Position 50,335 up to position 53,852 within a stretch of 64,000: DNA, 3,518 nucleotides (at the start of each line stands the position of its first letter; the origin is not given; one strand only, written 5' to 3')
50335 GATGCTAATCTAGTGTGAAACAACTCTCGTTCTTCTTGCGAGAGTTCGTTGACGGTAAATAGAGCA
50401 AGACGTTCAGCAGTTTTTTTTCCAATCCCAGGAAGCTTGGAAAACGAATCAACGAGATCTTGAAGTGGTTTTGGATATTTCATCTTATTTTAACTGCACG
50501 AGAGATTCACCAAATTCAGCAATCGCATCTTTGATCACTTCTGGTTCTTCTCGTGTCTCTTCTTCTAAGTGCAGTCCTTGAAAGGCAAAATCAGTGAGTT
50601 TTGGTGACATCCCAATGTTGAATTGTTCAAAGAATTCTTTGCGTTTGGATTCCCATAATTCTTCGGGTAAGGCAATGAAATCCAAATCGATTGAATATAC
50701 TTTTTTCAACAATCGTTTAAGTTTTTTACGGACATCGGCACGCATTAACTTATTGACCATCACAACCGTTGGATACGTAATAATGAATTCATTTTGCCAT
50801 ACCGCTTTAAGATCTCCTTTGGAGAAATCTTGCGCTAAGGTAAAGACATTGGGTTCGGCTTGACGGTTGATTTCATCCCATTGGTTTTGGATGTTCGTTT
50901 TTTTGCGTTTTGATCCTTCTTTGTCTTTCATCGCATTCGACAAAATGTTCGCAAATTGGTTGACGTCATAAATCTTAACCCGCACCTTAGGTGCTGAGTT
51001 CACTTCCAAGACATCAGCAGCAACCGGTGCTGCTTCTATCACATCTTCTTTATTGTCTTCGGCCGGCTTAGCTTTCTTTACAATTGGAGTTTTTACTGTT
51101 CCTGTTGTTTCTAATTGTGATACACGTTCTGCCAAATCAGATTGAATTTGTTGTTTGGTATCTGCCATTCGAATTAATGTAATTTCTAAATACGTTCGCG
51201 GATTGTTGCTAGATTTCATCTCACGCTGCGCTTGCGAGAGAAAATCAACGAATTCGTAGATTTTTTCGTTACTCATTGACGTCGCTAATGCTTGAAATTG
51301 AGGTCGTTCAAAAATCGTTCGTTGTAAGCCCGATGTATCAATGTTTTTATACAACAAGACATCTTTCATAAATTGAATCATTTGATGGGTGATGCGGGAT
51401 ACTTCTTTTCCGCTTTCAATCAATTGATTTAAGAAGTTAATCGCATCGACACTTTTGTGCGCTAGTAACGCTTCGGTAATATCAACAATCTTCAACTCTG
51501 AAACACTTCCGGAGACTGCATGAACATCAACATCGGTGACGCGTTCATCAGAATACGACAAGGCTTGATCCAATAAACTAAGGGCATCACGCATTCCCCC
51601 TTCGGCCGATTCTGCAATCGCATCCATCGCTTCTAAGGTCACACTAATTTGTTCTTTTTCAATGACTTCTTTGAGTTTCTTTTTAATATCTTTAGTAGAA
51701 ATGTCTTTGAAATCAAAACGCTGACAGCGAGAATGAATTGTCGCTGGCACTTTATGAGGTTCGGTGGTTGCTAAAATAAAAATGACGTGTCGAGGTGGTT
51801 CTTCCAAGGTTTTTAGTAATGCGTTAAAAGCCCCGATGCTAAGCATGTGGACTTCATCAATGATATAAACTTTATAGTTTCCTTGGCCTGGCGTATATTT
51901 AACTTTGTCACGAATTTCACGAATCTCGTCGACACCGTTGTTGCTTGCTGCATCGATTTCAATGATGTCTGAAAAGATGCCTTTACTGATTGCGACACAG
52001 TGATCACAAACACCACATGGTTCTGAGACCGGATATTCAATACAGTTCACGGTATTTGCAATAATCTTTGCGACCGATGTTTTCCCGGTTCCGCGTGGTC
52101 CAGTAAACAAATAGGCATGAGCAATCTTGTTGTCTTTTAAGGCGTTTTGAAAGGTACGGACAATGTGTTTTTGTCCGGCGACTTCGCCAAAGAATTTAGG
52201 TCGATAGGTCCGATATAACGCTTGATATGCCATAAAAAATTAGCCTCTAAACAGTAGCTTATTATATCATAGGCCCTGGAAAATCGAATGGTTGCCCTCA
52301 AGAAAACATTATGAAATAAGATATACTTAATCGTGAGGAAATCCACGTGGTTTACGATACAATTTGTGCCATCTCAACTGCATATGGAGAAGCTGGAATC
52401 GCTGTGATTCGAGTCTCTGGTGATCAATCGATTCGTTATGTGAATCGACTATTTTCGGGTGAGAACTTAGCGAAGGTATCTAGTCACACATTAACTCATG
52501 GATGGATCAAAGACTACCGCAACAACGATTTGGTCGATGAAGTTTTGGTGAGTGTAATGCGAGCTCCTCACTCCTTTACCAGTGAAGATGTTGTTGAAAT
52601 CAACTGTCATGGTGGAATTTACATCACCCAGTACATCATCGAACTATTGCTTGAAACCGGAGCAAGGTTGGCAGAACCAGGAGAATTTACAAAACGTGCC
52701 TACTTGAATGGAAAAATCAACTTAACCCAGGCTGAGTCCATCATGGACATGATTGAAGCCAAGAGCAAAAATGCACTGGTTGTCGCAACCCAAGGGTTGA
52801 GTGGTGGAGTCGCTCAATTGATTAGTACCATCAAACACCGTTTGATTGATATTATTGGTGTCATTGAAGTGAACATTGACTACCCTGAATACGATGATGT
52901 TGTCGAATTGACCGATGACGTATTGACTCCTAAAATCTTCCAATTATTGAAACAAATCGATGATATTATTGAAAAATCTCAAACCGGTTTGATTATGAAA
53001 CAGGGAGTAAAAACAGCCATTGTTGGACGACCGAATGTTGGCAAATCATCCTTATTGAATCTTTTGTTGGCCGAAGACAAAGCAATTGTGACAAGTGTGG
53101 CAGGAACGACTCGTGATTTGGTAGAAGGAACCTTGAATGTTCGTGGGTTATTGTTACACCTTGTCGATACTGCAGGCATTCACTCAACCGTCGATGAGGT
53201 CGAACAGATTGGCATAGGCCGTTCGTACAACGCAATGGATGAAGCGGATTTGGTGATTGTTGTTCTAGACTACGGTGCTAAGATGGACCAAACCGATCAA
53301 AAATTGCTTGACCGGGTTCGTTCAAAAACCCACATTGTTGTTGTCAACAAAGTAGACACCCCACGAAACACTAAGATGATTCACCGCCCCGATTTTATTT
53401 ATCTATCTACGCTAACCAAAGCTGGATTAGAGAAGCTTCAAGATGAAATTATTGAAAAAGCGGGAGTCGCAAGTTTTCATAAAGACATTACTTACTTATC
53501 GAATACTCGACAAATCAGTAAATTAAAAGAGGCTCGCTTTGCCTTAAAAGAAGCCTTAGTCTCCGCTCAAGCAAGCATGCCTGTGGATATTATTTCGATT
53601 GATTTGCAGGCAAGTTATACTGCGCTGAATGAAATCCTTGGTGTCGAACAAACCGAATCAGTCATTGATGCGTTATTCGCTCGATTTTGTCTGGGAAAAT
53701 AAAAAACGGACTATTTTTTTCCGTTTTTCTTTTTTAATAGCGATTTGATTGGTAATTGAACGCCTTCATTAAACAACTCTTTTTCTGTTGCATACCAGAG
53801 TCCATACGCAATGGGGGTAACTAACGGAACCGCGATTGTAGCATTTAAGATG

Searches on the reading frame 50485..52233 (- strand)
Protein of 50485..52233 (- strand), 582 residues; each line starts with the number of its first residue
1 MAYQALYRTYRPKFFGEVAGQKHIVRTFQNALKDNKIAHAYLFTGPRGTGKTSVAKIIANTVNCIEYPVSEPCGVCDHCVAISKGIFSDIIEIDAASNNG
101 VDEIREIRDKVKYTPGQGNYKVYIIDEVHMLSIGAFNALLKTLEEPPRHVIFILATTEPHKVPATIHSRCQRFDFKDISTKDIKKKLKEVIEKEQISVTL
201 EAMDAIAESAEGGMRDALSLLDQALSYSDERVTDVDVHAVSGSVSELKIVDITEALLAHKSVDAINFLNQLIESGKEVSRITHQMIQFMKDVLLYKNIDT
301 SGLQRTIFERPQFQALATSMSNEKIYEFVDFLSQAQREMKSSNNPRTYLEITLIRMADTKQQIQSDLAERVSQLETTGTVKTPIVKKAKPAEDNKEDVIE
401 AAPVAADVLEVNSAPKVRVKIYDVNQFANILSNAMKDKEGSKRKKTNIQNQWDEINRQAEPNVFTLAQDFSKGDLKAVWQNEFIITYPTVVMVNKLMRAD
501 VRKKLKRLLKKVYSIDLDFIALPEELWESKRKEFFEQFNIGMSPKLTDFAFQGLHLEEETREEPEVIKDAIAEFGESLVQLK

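Call 84: search_protein_families(library=pfam, proteins=[window:50485-52233:-], max_evalue=0.0001)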
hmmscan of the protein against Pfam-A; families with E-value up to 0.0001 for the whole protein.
window:50485-52233:- (582 aa): 8 families
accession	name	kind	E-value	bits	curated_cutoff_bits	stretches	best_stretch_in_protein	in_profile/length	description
PF13177.12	DNA_pol3_delta2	-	3.8e-48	164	27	1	20-178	1-160/161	DNA polymerase III, delta subunit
PF22608.2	DNAX_ATPase_lid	-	1.7e-16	60.2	27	1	183-229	2-48/49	DNA polymerase III clamp loader subunit, ATPase lid domain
PF12169.13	DNA_pol3_gamma3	-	2e-15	57.3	24.4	1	232-364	1-135/143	DNA polymerase III subunits gamma and tau domain III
PF00004.35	AAA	-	1.1e-13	52.2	21.2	1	42-173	2-126/131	ATPase family associated with various cellular activities (AAA)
PF13401.12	AAA_22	-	4.9e-06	27.3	27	1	41-156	8-122/130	AAA domain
PF06068.19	TIP49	-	5.3e-06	26.3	23.8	0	122-156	277-310/347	TIP49 P-loop domain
PF05496.18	RuvB_N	-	2.7e-05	24.4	27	0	11-66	2-61/159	Holliday junction DNA helicase RuvB P-loop domain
PF13604.12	AAA_30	-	3.3e-05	24.1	27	0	40-153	20-122/191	AAA domain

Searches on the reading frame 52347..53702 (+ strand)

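Call 32: search_protein_families(library=pfam, proteins=[window:52347-53702:+], max_evalue=0.00001)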
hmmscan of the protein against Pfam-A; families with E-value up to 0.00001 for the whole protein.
window:52347-53702:+ (451 aa): 5 families
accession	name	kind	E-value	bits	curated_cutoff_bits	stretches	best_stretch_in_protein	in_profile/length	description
PF12631.12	MnmE_helical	-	1.9e-50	172.4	40.1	1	126-448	1-211/211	MnmE helical domain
PF10396.14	TrmE_N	-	1.1e-43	148.6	29.8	1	5-123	1-117/117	GTP-binding protein TrmE N-terminus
PF01926.29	MMR_HSR1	-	3.7e-27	95.1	21.9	1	223-335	2-113/113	50S ribosome-binding GTPase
PF02421.24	FeoB_N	-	4e-11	43.1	27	1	222-342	2-121/156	Ferrous iron transport protein B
PF00350.29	Dynamin_N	-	2.3e-06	28.2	27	0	224-259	2-36/168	Dynamin family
